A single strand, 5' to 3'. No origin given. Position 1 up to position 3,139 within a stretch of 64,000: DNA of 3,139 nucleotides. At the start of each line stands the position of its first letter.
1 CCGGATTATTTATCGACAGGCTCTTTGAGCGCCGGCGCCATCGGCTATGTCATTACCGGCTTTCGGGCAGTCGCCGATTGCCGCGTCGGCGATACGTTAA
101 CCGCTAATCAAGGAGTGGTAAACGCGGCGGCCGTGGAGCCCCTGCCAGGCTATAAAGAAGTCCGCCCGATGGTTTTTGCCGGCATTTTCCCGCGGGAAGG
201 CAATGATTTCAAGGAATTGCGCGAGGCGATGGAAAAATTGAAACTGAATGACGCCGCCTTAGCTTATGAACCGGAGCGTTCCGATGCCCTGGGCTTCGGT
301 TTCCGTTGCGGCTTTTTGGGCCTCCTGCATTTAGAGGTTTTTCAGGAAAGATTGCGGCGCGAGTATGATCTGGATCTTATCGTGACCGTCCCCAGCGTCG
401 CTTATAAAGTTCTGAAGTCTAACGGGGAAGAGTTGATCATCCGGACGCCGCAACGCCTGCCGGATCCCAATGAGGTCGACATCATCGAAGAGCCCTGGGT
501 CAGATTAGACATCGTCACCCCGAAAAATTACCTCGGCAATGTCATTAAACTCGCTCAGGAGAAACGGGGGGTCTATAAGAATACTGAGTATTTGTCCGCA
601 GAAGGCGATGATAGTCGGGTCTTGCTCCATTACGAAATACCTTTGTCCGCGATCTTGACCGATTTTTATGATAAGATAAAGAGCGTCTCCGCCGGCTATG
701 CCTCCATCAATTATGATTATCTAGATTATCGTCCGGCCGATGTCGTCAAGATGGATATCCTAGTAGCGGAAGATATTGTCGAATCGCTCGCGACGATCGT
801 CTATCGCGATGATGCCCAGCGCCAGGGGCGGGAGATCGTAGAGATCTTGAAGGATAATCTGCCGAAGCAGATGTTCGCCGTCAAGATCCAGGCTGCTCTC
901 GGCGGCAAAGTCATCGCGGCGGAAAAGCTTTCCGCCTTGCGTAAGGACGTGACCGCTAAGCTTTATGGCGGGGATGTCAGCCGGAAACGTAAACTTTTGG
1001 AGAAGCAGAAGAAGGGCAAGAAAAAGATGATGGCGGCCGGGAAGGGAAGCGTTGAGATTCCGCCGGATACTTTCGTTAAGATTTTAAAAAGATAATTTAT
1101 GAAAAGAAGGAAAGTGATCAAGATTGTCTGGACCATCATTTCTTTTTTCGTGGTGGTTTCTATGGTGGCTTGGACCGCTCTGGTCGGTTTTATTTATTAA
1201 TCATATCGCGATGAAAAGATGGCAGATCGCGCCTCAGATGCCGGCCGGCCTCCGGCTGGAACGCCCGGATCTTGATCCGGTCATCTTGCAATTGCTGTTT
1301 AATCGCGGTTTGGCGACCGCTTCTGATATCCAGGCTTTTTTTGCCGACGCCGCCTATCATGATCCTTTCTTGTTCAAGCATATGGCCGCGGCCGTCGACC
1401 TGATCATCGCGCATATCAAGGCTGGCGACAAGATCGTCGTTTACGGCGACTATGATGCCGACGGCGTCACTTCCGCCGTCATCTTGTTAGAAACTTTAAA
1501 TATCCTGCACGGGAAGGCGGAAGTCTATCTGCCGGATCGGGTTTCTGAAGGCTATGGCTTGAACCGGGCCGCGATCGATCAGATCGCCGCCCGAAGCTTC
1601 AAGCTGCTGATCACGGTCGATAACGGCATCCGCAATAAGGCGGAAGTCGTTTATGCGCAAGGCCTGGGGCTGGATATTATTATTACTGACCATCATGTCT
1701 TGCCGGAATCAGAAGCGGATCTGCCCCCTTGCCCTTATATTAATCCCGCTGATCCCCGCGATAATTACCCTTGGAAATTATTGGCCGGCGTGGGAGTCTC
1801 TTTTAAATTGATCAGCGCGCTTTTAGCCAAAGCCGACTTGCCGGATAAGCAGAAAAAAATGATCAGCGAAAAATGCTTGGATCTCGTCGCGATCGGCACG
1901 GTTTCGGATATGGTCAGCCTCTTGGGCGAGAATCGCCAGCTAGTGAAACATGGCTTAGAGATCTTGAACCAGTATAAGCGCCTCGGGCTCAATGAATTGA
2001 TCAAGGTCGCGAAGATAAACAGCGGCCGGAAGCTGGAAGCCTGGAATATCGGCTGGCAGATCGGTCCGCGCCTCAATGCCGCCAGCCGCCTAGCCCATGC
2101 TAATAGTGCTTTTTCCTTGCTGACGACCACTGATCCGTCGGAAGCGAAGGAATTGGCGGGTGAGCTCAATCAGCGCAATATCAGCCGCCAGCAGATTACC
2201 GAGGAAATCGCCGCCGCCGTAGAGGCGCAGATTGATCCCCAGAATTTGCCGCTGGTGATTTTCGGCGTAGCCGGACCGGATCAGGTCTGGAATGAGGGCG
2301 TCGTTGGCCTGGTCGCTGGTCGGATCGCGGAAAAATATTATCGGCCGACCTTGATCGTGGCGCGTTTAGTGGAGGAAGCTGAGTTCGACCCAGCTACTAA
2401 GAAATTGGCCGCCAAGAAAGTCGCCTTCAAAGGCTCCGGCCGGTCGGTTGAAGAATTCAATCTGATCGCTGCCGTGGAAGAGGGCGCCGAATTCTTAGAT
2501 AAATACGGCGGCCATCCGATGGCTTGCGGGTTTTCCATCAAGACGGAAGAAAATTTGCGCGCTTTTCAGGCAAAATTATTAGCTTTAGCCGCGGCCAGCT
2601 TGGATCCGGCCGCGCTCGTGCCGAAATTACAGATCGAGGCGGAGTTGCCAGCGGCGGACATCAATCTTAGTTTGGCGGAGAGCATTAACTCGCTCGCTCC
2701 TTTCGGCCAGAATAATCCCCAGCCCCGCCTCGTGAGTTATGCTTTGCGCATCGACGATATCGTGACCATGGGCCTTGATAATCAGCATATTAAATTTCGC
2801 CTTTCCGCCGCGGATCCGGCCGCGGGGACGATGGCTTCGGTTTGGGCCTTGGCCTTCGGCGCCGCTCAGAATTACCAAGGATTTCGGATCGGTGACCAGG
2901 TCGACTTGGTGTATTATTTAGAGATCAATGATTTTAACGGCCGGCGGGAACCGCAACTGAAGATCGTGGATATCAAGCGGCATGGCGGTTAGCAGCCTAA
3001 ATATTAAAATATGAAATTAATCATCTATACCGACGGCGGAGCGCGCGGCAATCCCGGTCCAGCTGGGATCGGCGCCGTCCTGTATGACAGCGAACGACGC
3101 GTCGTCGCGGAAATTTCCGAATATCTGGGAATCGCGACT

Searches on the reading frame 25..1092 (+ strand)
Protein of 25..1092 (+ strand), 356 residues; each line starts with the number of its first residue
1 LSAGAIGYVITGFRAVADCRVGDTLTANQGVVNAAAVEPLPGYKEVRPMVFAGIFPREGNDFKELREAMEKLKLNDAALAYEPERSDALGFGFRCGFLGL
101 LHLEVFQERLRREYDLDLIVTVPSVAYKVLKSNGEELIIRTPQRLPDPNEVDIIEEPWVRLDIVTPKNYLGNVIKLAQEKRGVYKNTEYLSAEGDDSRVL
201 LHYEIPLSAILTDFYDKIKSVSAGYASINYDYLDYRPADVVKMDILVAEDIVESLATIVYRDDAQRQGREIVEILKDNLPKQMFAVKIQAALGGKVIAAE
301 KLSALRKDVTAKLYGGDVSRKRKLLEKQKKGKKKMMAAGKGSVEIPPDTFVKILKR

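Call 28: search_protein_families(library=pfam, proteins=[window:25-1092:+], max_evalue=0.001)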
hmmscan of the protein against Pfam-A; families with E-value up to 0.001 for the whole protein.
window:25-1092:+ (356 aa): 4 families
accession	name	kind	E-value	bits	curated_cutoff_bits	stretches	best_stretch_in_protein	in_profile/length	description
PF06421.17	LepA_C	-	2.3e-39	134.2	29.7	1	249-355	3-107/107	GTP-binding protein LepA C-terminus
PF00679.30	EFG_C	-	4.2e-18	65.6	27.9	1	154-244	2-87/89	Elongation factor G C-terminus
PF14492.12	EFG_III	-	4.1e-05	24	27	1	48-120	4-73/75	Elongation Factor G, domain III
PF16658.11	RF3_C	-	0.00012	22.4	40.1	1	47-122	8-80/132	Class II release factor RF3, C-terminal domain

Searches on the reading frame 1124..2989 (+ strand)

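Call 28: search_protein_families(library=pfam, proteins=[window:1124-2989:+], max_evalue=0.001)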
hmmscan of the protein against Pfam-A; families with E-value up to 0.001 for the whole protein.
window:1124-2989:+ (622 aa): 3 families
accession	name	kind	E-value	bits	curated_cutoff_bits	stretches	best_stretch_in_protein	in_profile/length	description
PF17768.7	RecJ_OB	-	4.8e-27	94.6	27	1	504-616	1-107/107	RecJ OB domain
PF01368.27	DHH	-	1.6e-23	83.8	28.1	1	103-259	1-125/125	DHH family, N-terminal domain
PF02272.25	DHHA1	-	2.9e-10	41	25.9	1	386-488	10-99/102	DHHA1 domain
